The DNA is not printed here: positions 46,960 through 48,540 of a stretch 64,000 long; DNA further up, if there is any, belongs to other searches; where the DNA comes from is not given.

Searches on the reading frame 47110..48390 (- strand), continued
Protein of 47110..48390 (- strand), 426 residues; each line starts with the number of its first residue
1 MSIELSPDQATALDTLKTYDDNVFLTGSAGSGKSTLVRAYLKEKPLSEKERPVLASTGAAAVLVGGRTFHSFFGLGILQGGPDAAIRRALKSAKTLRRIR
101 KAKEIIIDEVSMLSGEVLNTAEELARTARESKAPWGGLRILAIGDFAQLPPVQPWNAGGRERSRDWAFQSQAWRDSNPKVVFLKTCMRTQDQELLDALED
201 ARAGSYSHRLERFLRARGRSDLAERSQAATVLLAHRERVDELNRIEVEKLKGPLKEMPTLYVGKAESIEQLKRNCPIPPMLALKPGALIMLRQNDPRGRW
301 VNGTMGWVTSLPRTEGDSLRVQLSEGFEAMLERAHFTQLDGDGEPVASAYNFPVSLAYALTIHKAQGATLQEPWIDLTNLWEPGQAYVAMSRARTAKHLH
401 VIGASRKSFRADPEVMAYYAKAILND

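Call 17: find_encoding_contigs(protein=P0125, flank=8000, max_places=2)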
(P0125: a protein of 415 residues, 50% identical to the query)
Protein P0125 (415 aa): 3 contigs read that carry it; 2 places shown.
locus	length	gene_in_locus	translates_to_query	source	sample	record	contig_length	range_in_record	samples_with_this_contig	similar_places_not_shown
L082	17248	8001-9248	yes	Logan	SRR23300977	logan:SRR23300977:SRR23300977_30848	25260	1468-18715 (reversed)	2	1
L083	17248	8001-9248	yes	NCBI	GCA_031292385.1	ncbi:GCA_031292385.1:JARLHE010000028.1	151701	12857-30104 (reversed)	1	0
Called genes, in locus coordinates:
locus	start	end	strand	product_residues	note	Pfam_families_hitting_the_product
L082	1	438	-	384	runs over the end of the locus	PF00501:AMP-binding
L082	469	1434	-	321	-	PF22015:OSBS_N, PF13378:MR_MLE_C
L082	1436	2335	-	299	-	PF01040:UbiA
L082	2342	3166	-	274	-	PF00378:ECH_1, PF16113:ECH_2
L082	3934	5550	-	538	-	PF02776:TPP_enzyme_N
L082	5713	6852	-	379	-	PF00425:Chorismate_bind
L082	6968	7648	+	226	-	PF01209:Ubie_methyltran, PF13489:Methyltransf_23, PF13847:Methyltransf_31, PF08241:Methyltransf_11, PF08242:Methyltransf_12, PF13649:Methyltransf_25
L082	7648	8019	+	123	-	PF00462:Glutaredoxin (faint), PF03960:ArsC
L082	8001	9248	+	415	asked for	PF05970:PIF1, PF13245:AAA_19, PF13604:AAA_30, PF01443:Viral_helicase1 (faint), PF02689:Herpes_Helicase (faint)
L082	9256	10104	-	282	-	PF00753:Lactamase_B, PF13483:Lactamase_B_3, PF12706:Lactamase_B_2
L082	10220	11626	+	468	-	-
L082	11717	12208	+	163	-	-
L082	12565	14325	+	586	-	PF02776:TPP_enzyme_N, PF00205:TPP_enzyme_M, PF02775:TPP_enzyme_C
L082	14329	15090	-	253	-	PF02253:PLA1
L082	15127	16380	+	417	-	PF01154:HMG_CoA_synt_N, PF08540:HMG_CoA_synt_C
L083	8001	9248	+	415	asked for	PF05970:PIF1, PF13245:AAA_19, PF13604:AAA_30, PF01443:Viral_helicase1 (faint), PF02689:Herpes_Helicase (faint)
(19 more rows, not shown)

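Call 18: find_encoding_contigs(protein=P0123, flank=8000, max_places=2)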
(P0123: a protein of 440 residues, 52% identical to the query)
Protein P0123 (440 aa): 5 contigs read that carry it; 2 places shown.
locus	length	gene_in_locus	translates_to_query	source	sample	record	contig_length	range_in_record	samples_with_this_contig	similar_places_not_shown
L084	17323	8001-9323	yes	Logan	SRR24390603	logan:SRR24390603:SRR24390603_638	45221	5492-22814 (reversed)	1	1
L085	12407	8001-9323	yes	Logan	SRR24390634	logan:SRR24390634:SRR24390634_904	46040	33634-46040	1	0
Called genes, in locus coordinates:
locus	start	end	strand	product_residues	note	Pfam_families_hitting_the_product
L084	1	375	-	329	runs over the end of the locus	PF22015:OSBS_N, PF13378:MR_MLE_C (weak)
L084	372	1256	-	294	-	PF01040:UbiA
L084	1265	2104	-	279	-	PF00378:ECH_1, PF16113:ECH_2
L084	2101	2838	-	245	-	PF12697:Abhydrolase_6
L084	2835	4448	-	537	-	PF02776:TPP_enzyme_N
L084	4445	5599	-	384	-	PF00425:Chorismate_bind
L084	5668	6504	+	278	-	PF00793:DAHP_synth_1, PF03102:NeuB (weak)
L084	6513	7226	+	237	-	PF01209:Ubie_methyltran, PF13489:Methyltransf_23, PF13847:Methyltransf_31, PF08241:Methyltransf_11, PF08242:Methyltransf_12, PF13649:Methyltransf_25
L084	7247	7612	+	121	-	PF00462:Glutaredoxin (weak), PF03960:ArsC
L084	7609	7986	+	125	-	-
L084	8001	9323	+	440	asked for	PF05970:PIF1, PF13604:AAA_30, PF13245:AAA_19, PF01443:Viral_helicase1 (faint)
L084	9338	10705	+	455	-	-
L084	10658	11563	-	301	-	PF01075:Glyco_transf_9 (faint)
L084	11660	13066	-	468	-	PF00082:Peptidase_S8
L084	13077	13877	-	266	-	-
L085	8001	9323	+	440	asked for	PF05970:PIF1, PF13604:AAA_30, PF13245:AAA_19, PF01443:Viral_helicase1 (faint)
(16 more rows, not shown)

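Call 20: find_related_loci(query=A2, collection=metagenome_contigs, flank=6000)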
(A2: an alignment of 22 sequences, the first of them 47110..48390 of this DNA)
Query A2 (426 aa) in metagenome_contigs; peptide patterns used: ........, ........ (x = any residue, [..] = any of these).
600 stretches matched a pattern (row limit reached: there are more); 505 encode a relative of the query (tblastn E <= 1e-3); the best 80 are kept; 80 distinct loci.
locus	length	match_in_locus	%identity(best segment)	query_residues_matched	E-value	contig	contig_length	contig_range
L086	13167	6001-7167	50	22-421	7e-122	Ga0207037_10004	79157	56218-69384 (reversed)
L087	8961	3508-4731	48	1-419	1e-118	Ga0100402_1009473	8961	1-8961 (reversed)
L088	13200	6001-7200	48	5-419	6e-118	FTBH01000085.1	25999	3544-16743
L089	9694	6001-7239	45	6-424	5e-118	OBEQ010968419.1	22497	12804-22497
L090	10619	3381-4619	45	6-424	5e-118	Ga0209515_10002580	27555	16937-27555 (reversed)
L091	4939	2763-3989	46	4-425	7e-118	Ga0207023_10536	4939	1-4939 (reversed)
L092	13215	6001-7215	46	3-421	2e-117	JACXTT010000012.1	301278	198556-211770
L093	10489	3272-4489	49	5-421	7e-117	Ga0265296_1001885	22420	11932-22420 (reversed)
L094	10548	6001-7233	47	3-426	4e-117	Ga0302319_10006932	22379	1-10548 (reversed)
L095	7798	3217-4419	45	6-419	2e-116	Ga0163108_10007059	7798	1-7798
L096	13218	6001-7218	49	3-419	1e-116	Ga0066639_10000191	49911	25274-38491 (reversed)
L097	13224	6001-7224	45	1-419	1e-115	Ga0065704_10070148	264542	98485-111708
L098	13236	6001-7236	47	2-421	4e-115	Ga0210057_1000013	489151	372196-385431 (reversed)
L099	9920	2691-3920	46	1-420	2e-115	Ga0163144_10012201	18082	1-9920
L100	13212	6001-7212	45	2-419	9e-115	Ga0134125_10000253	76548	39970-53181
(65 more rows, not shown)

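Call 21: find_related_loci(query=A2, collection=viral_contigs, flank=6000)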
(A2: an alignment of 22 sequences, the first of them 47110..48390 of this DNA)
Query A2 (426 aa) in viral_contigs; peptide patterns used: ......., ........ (x = any residue, [..] = any of these).
146 stretches matched a pattern; 47 encode a relative of the query (tblastn E <= 1e-3); 47 distinct loci.
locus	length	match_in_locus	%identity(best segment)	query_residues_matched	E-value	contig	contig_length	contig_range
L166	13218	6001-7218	44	1-421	5e-107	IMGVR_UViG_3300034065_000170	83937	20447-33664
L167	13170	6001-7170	43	22-421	4e-92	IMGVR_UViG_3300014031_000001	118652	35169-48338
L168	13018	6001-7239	39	5-419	3e-89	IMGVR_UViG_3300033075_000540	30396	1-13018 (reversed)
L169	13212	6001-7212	33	4-420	6e-58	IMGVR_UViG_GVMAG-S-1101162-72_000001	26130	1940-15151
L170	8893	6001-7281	31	2-419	3e-56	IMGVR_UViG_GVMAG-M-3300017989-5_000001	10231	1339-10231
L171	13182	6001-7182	29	9-419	8e-50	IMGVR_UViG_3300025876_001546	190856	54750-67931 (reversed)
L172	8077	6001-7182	29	9-419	7e-50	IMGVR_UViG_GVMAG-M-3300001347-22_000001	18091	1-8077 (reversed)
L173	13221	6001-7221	32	5-425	5e-53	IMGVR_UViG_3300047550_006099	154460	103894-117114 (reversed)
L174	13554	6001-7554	26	2-420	4e-38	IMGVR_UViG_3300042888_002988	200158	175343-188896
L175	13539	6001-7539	26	3-419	3e-38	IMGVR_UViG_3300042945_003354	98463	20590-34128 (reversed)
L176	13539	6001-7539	26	3-419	3e-38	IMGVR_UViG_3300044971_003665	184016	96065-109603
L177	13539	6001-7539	26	3-419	6e-37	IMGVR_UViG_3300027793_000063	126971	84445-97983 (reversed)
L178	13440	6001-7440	30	2-419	8e-35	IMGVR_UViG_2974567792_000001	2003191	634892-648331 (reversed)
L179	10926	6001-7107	29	24-407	6e-33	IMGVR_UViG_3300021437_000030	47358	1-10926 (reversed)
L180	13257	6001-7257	31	24-418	1e-30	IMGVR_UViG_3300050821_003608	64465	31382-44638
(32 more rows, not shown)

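Call 27: search_protein_families(library=pfam, alignment_id=A3, max_evalue=0.001)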
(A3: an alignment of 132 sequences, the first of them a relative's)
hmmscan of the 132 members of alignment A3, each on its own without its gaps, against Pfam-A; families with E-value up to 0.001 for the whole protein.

A. member 1, L086:5150-5911:- (253 aa): 2 families
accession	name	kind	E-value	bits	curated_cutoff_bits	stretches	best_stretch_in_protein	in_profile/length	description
PF00075.30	RNase_H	-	8.7e-39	133.4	25.8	1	12-154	2-138/141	RNase H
PF01693.22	Cauli_VI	-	0.00059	20.5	21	0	213-231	16-34/44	Ribonuclease H1 N-terminal domain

B. families by the number of members that match (of 132 scanned): 178 families (the first 25 are shown)
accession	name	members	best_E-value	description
PF14696.12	Glyoxalase_5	9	6.6e-47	Hydroxyphenylpyruvate dioxygenase, HPPD, N-terminal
PF00581.25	Rhodanese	9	1.6e-20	Rhodanese-like domain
PF00903.31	Glyoxalase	9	1.6e-17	Glyoxalase/Bleomycin resistance protein/Dioxygenase superfamily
PF13669.12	Glyoxalase_4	9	5.1e-11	Glyoxalase/Bleomycin resistance protein/Dioxygenase superfamily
PF01926.29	MMR_HSR1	4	7.7e-22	50S ribosome-binding GTPase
PF05761.20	5_nucleotid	3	3.1e-149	5' nucleotidase family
PF07722.19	Peptidase_C26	3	3e-29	Peptidase C26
PF00117.34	GATase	3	4.5e-22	Glutamine amidotransferase class-I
PF20510.4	HgmA_N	2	1.1e-113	Homogentisate 1,2-dioxygenase N-terminal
PF00009.33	GTP_EFTU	2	6.5e-61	Elongation factor Tu GTP binding domain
PF02581.23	TMP-TENI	2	2.9e-54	Thiamine monophosphate synthase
PF00186.24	DHFR_1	2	7.4e-54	Dihydrofolate reductase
PF00106.31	adh_short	2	6e-51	short chain dehydrogenase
PF05649.18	Peptidase_M13_N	2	1.1e-47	Peptidase family M13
PF01431.27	Peptidase_M13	2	2.3e-46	Peptidase family M13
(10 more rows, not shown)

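Call 29: search_solved_structures(query=window:47110-48390:-, max_evalue=0.00001, show_alignments=1)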
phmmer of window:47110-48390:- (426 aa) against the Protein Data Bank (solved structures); distinct sequences matched with E-value up to 0.00001: 20.
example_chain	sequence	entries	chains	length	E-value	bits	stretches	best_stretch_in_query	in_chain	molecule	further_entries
7otj_A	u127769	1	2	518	1.4e-54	188.7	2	22-310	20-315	ATP-dependent DNA helicase PIF1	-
6hph_A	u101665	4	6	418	2.9e-54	187.7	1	3-421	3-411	ATP-dependent DNA helicase PIF1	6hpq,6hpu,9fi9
9fb8_A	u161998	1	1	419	2.9e-54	187.7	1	3-421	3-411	ATP-dependent DNA helicase PIF1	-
6hpt_A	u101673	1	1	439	3.4e-54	187.4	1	3-421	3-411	ATP-dependent DNA helicase PIF1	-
5fhh_A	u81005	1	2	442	5.5e-54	186.7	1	4-421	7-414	ATP-dependent DNA helicase PIF1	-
5o6b_A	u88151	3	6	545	1.1e-53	185.8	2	16-310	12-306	ATP-dependent DNA helicase PIF1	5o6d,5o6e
8xak_A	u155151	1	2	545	1.1e-53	185.8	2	16-310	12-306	ATP-dependent DNA helicase PIF1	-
8bns_A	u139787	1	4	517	9.3e-45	156.3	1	3-417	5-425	AAA ATPase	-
8bnv_A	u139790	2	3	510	4.9e-44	154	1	3-396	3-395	AAA family ATPase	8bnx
6xzt_A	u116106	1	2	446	2.3e-38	135.3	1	14-400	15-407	PIF1 helicase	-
7oar_A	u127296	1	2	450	2.3e-38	135.3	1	13-400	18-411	Pif1 helicase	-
6s3e_A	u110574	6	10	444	3.6e-38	134.6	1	14-400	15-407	PIF1 helicase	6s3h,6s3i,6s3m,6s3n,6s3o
6s3p_A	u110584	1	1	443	3.7e-38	134.6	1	14-400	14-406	PIF1 helicase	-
7ada_A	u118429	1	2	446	4.7e-38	134.3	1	14-400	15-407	PIF1 helicase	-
7bil_A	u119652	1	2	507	1.1e-37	133.1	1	13-400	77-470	PIF1 helicase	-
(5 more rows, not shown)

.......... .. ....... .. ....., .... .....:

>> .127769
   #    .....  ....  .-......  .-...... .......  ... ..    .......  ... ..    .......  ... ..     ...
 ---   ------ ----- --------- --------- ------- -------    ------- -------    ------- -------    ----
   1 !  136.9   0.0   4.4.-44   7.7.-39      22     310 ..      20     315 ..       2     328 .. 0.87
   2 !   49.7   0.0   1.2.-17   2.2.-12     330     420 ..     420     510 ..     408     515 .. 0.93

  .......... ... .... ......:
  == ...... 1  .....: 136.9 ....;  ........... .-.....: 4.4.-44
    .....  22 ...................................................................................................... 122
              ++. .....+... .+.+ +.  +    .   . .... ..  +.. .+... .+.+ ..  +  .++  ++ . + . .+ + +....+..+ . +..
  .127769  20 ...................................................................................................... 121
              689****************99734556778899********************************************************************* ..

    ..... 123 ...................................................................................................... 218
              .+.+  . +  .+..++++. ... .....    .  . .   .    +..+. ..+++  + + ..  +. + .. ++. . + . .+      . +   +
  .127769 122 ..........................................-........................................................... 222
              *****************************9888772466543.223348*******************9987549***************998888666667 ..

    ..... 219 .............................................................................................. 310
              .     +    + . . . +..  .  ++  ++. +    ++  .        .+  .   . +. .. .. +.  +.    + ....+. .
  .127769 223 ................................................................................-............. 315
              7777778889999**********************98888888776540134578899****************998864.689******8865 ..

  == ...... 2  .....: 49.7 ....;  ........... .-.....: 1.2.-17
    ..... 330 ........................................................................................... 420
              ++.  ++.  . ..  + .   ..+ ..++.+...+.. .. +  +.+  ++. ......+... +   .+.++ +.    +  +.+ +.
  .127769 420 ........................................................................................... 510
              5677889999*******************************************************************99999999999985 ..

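Call 33: find_encoding_contigs(protein=P0122, flank=6000, max_places=1)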
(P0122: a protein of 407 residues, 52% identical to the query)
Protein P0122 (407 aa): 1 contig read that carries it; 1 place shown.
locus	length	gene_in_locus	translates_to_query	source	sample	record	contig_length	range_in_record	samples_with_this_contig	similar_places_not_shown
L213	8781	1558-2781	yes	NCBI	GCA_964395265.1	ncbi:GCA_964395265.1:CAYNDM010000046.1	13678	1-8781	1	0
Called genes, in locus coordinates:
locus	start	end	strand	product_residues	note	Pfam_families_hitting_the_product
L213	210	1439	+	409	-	PF00072:Response_reg, PF00158:Sigma54_activat, PF14532:Sigma54_activ_2, PF07724:AAA_2 (weak), PF07728:AAA_5, PF00004:AAA, PF25601:AAA_lid_14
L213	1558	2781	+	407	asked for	PF01443:Viral_helicase1 (faint), PF05970:PIF1, PF13245:AAA_19, PF13401:AAA_22 (faint), PF13604:AAA_30, PF02689:Herpes_Helicase (weak), PF13538:UvrD_C_2 (faint)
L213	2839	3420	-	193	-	PF13505:OMP_b-brl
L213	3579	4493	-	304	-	PF01400:Astacin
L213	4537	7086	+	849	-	PF00270:DEAD, PF04851:ResIII (weak), PF22527:DEXQc_Suv3 (weak), PF00271:Helicase_C (weak), PF12029:DUF3516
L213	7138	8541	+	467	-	PF01565:FAD_binding_4, PF02913:FAD-oxidase_C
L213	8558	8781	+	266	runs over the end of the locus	PF01026:TatD_DNase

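Call 34: find_encoding_contigs(protein=P0138, flank=6000, max_places=1)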
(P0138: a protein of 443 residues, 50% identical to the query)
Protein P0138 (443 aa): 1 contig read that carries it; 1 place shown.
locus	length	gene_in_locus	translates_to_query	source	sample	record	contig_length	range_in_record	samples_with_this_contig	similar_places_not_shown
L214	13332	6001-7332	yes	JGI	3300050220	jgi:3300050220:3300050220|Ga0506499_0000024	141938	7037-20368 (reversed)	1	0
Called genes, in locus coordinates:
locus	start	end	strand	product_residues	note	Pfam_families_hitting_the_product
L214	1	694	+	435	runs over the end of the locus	-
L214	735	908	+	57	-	-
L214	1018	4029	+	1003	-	PF02811:PHP, PF07733:DNA_pol3_alpha, PF17657:DNA_pol3_finger, PF14579:HHH_6, PF01336:tRNA_anti-codon (weak)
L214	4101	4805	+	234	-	PF00106:adh_short, PF08659:KR, PF13561:adh_short_C2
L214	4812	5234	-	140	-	PF00072:Response_reg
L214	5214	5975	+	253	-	PF03942:DTW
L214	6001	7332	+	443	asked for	PF02689:Herpes_Helicase (faint), PF05970:PIF1, PF13245:AAA_19, PF13604:AAA_30, PF01443:Viral_helicase1 (faint)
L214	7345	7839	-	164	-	-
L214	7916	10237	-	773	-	PF08376:NIT, PF00015:MCPsignal, PF01814:Hemerythrin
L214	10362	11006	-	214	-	PF01292:Ni_hydr_CYTB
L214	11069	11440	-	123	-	PF12680:SnoaL_2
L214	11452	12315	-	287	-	PF00171:Aldedh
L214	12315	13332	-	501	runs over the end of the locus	PF00171:Aldedh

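Call 35: find_encoding_contigs(protein=P0133, flank=6000, max_places=1)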
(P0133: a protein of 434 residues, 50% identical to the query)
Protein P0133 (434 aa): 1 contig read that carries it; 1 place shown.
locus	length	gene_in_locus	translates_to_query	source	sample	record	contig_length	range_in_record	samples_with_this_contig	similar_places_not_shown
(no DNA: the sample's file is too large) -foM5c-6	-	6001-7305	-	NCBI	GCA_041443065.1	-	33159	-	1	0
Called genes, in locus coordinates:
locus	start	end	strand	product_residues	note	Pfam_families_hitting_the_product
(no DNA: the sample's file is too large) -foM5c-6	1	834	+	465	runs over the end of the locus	PF05670:NFACT-R_1 (weak)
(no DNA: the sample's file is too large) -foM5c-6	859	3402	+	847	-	PF00488:MutS_V, PF01713:Smr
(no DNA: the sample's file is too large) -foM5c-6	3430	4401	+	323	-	PF03320:FBPase_glpX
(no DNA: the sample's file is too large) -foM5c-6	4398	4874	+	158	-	-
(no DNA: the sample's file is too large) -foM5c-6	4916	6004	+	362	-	-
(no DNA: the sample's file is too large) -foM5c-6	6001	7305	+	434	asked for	PF05970:PIF1, PF13245:AAA_19, PF13604:AAA_30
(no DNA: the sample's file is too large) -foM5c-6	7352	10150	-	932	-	PF00456:Transketolase_N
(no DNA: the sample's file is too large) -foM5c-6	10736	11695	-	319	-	PF05175:MTS (weak), PF13847:Methyltransf_31 (weak), PF13649:Methyltransf_25 (weak)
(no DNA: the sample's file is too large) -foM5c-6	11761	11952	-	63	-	PF12441:CopG_antitoxin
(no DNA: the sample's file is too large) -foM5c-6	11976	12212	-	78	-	PF12441:CopG_antitoxin (weak)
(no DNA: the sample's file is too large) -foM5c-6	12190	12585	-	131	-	PF04365:BrnT_toxin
